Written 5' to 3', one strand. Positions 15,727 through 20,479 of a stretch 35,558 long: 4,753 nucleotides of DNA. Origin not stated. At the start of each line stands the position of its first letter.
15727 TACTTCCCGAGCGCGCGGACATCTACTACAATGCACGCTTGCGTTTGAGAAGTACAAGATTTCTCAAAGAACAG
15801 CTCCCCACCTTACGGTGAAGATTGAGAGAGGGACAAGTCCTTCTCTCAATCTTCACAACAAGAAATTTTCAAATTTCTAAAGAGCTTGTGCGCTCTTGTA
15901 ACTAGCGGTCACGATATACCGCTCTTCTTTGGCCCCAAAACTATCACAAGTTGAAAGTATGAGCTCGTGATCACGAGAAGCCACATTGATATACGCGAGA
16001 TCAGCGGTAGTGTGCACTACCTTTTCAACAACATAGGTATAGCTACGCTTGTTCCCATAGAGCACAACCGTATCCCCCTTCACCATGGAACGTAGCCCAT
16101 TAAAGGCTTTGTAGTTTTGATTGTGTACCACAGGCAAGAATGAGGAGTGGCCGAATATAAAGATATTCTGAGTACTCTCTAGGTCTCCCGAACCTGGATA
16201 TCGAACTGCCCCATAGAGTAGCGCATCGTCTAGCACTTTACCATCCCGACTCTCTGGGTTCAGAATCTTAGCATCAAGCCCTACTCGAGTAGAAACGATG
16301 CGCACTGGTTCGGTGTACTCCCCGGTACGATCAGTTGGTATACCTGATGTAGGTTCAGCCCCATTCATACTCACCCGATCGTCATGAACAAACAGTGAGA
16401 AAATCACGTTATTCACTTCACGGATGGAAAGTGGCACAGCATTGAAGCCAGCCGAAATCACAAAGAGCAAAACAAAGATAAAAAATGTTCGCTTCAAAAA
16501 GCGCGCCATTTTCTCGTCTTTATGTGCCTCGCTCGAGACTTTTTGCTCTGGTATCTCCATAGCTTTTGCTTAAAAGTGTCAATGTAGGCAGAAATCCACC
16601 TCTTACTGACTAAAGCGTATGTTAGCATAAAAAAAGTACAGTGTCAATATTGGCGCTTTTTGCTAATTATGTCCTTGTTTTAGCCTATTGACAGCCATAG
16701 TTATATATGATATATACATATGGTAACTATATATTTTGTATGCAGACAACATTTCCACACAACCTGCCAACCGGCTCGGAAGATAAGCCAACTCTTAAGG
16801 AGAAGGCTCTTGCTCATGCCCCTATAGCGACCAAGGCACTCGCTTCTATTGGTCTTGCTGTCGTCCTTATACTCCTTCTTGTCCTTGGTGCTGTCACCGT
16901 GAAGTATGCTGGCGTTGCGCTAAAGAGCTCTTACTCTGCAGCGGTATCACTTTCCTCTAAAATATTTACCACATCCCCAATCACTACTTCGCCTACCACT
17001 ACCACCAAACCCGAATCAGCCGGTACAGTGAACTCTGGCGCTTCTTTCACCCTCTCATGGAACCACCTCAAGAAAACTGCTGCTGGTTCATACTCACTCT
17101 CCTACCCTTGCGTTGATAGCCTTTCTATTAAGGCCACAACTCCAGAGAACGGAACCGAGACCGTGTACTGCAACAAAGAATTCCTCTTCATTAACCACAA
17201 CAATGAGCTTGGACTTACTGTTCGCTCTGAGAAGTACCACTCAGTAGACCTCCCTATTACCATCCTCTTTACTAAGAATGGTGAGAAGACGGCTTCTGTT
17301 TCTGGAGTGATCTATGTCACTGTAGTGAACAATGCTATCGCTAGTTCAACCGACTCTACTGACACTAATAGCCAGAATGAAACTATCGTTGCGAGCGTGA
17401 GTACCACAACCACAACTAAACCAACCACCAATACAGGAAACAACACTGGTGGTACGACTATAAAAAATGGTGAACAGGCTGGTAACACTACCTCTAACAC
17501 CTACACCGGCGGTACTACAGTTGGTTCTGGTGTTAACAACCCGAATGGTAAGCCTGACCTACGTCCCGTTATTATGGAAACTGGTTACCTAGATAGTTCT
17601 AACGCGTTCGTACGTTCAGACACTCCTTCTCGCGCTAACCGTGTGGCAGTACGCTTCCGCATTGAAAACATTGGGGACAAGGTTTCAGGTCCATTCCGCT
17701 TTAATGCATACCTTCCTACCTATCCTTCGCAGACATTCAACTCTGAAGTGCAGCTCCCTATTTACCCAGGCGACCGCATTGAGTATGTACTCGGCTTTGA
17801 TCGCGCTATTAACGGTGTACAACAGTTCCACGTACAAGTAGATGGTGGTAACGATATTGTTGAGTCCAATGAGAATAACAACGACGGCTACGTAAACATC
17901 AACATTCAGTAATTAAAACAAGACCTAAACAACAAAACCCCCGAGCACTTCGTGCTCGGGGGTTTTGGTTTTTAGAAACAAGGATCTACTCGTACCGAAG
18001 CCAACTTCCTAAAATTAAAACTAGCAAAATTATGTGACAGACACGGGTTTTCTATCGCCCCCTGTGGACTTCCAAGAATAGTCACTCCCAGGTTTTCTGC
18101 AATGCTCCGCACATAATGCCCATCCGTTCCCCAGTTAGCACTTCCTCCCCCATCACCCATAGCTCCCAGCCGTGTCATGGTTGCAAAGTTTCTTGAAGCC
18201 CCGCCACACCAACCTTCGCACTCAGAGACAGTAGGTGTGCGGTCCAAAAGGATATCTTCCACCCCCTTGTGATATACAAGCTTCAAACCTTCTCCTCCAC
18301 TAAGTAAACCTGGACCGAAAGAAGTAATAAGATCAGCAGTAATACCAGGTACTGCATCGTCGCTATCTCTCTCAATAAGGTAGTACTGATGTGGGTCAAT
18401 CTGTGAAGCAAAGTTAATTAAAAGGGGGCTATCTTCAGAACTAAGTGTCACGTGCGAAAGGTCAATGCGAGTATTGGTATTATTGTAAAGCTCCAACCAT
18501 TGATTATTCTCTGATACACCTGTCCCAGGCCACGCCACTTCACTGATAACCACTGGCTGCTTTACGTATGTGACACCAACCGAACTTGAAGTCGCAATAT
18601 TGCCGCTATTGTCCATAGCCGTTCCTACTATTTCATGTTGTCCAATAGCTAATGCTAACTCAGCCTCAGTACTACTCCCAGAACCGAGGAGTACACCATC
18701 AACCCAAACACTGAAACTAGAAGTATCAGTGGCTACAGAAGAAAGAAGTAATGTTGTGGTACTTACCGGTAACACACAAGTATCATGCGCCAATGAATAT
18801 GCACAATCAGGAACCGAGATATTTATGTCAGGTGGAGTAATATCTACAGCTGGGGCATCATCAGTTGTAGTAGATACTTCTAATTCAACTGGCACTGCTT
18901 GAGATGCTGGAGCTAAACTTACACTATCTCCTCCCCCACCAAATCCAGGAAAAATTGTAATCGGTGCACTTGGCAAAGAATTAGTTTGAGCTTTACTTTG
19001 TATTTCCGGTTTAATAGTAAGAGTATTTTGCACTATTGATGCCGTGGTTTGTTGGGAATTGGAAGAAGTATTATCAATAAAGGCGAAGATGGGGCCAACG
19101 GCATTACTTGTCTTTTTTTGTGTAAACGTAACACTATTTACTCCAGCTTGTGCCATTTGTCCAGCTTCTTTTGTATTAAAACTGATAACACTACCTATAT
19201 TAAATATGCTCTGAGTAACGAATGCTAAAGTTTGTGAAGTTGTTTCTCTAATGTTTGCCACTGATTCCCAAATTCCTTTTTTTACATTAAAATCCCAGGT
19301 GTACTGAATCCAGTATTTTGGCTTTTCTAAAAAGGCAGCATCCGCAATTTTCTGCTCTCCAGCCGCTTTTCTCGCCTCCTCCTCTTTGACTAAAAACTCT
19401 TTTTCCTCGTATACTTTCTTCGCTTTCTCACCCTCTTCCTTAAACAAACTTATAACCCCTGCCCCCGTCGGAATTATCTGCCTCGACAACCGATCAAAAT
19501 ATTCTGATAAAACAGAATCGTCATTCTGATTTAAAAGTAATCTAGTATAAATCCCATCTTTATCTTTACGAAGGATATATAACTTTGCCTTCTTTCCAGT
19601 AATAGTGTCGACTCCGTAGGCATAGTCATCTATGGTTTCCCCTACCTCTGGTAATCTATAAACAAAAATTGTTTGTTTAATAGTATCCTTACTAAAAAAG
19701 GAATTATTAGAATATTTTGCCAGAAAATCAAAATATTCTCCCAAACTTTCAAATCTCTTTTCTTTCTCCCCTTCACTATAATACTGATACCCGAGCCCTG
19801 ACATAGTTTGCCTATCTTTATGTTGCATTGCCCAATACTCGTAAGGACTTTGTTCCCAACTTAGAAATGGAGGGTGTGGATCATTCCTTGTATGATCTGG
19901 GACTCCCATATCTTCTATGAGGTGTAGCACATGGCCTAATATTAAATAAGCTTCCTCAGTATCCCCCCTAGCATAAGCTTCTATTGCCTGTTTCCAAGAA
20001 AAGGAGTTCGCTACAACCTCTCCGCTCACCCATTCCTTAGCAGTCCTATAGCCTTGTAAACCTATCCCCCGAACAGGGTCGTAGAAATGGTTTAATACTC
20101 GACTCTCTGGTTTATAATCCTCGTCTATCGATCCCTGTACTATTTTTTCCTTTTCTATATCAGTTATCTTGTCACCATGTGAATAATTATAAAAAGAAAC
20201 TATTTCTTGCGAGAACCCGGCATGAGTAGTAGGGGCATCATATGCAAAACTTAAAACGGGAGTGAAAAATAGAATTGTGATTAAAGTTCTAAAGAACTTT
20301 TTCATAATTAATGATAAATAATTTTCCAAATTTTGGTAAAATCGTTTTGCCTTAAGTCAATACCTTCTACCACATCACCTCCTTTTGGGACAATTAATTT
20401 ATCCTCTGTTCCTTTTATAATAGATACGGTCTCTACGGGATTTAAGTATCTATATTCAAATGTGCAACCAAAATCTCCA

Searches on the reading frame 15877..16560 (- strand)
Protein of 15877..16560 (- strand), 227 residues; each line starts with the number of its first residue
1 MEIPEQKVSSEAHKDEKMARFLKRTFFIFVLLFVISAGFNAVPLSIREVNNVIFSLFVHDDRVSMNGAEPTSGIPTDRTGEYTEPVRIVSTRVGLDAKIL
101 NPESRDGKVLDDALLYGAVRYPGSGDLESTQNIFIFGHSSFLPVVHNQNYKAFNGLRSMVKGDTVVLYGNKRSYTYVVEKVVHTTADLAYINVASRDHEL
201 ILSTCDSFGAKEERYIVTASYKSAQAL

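Call 5: search_protein_families(library=pfam, proteins=[window:15877-16560:-], max_evalue=0.1)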
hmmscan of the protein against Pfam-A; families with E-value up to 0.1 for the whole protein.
window:15877-16560:- (227 aa): 1 family
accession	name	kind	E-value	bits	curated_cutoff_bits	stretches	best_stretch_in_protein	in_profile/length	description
PF04203.18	Sortase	-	4.4e-17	62.4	26.6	1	93-220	6-123/125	Sortase domain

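Call 6: search_protein_families(library=ncbifam, proteins=[window:15877-16560:-], max_evalue=0.1)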
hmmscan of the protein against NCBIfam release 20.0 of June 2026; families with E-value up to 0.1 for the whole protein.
window:15877-16560:- (227 aa): 7 families
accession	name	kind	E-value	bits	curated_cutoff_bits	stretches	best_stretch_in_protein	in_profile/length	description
TIGR01076.1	sortase_fam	subfamily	3.7e-07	30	39.35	1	130-219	41-125/136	sortase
NF058671.1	sortase_SrtD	exception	4.8e-07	29.6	140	1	153-220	116-186/187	class D sortase, LPxTATN-specific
NF033746.1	class_D_sortase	subfamily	1.7e-06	27.9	165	1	152-220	61-132/135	class D sortase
NF033745.1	class_C_sortase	subfamily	8.2e-05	22.4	160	1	148-219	146-218/220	class C sortase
NF033747.1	class_E_sortase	subfamily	0.00038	20.4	160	1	115-225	97-209/211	class E sortase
TIGR03784.1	marine_sortase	equivalog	0.0034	17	158.25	1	144-219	94-174/174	class GN sortase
NF004901.0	PRK06264.1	equivalog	0.041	13.8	261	1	164-212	32-78/212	cobalt-precorrin-8 methylmutase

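Call 58: find_related_loci(query=A4, collection=genome_contigs, flank=6000)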
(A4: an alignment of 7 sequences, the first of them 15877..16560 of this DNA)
Query A4 (227 aa) in genome_contigs; peptide patterns used: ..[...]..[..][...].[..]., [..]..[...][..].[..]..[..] (x = any residue, [..] = any of these).
221 stretches matched a pattern; 77 encode a relative of the query (tblastn E <= 1e-3); 77 distinct loci.
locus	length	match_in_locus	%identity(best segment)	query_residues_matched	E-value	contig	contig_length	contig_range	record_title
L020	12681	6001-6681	71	1-227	3e-107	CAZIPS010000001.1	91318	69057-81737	MAG TPA_asm: uncultured Candidatus Saccharibacteria bacterium isolate SRP133034_co1_49 genome assembly, contig: NODE_104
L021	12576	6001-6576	52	26-221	8e-64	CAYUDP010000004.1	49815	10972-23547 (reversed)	MAG TPA_asm: uncultured Candidatus Saccharibacteria bacterium isolate SRP135725_co1_408 genome assembly, contig: NODE_55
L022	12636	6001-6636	48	14-224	3e-63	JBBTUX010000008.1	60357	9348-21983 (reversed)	MAG: Patescibacteria group bacterium isolate H41-bin038_1 H41_bin038_1_000000000008, whole genome shotgun sequence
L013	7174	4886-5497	46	17-221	2e-56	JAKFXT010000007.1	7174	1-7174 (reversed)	MAG: Patescibacteria group bacterium isolate ND4_Bin_14 ND4_0000645, whole genome shotgun sequence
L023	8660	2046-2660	44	13-221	5e-54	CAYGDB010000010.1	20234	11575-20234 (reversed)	MAG TPA_asm: uncultured Candidatus Saccharibacteria bacterium isolate ERP113451_co1_290 genome assembly, contig: NODE_30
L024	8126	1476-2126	47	5-221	7e-64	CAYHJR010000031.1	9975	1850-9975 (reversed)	MAG TPA_asm: uncultured Candidatus Saccharibacteria bacterium isolate ERP119705_co13_491 genome assembly, contig: NODE_8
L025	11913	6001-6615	37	22-221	3e-43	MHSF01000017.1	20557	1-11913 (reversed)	MAG: Candidatus Taylorbacteria bacterium RIFCSPLOWO2_02_FULL_44_35 rifcsplowo2_02_scaffold_3115, whole genome shotgun se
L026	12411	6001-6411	50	85-221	2e-42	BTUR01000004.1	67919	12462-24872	MAG: Candidatus Campbellbacteria bacterium AMX-MBFR-44 DNA, sequence04, whole genome shotgun sequence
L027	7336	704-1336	37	19-221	6e-42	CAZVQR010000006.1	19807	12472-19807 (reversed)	MAG TPA_asm: uncultured Candidatus Saccharibacteria bacterium isolate SRP178908_co1_346 genome assembly, contig: NODE_17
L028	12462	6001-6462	47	74-227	8e-42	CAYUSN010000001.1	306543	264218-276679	MAG TPA_asm: uncultured Candidatus Saccharibacteria bacterium isolate SRP323723_co1_13 genome assembly, contig: NODE_12_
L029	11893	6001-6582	39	17-222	5e-40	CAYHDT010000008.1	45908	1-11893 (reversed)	MAG TPA_asm: uncultured Candidatus Saccharibacteria bacterium isolate ERP119705_co10_179 genome assembly, contig: NODE_5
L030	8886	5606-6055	46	68-219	4e-39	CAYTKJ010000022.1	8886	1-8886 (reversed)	MAG TPA_asm: uncultured Candidatus Saccharibacteria bacterium isolate ERP113451_co1_455 genome assembly, contig: NODE_99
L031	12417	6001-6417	49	85-223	2e-39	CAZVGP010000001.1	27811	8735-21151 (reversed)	MAG TPA_asm: uncultured Candidatus Saccharibacteria bacterium isolate SRP269290_co8_15 genome assembly, contig: NODE_212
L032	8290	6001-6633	43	25-221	2e-39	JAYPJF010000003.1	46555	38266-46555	MAG: bacterium isolate 139576_S177_rosella_bins.tsv.064 NODE_545_length_46555_cov_9.372344, whole genome shotgun sequenc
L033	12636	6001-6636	39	7-227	2e-39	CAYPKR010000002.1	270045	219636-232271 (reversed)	MAG TPA_asm: uncultured Candidatus Saccharibacteria bacterium isolate SRP278252_co2_120 genome assembly, contig: NODE_27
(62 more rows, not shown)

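Call 65: search_protein_families(library=pfam, alignment_id=A5, max_evalue=0.001)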
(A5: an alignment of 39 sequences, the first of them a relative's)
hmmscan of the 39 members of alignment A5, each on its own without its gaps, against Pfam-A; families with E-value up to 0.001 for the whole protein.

A. member 1, L060:6551-7591:+ (346 aa): 0 families

B. families by the number of members that match (of 39 scanned): 1 family
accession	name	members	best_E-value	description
PF08614.16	ATG16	1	1.7e-05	Autophagy protein 16 (ATG16)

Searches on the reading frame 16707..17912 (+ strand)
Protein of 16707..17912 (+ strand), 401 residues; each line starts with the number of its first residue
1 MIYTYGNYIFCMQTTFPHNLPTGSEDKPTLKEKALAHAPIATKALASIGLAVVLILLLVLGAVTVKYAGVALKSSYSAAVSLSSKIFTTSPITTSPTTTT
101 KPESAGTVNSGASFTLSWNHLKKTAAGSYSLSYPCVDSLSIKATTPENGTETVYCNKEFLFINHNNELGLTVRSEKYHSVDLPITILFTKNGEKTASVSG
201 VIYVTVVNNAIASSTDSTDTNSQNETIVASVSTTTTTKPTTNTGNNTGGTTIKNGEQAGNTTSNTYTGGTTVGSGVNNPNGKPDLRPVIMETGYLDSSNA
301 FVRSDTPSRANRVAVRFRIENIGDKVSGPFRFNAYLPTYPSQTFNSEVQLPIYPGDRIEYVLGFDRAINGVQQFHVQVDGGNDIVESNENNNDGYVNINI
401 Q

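Call 5: search_protein_families(library=pfam, proteins=[window:16707-17912:+], max_evalue=0.1)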
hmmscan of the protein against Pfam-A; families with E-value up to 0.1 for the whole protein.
window:16707-17912:+ (401 aa): 1 family
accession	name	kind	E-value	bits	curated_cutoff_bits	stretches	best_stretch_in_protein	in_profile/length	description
PF07705.17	CARDB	-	2.6e-06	28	22.7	1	304-392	12-97/101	CARDB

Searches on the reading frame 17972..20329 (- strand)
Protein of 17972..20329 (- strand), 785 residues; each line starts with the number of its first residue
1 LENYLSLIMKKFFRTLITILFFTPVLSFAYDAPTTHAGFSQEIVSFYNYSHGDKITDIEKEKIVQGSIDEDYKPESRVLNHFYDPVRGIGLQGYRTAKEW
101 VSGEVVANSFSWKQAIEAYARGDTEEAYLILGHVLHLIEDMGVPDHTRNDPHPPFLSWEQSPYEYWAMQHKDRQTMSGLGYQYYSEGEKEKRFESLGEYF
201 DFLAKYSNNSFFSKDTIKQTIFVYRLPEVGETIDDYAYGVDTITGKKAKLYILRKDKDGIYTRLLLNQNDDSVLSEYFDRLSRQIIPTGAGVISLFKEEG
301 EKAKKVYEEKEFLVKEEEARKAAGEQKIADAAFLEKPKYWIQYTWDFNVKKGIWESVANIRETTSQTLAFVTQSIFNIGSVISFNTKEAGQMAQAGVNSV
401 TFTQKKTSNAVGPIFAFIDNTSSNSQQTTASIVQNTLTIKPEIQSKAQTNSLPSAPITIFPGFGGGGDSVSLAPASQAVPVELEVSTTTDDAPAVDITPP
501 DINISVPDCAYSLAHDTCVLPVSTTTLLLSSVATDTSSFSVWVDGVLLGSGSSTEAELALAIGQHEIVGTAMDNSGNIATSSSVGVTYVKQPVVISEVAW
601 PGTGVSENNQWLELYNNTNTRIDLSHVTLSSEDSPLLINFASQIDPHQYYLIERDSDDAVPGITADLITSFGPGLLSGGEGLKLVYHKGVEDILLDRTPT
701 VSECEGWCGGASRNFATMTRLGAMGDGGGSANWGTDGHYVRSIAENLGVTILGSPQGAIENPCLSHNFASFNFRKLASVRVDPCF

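Call 69: search_protein_families(library=pfam, proteins=[window:17972-20329:-], max_evalue=0.001)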
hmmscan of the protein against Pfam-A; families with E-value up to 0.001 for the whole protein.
window:17972-20329:- (785 aa): 1 family
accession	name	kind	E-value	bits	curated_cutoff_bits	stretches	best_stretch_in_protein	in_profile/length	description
PF00932.25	LTD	-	5.1e-07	30.5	34.3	1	590-658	5-73/109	Lamin Tail Domain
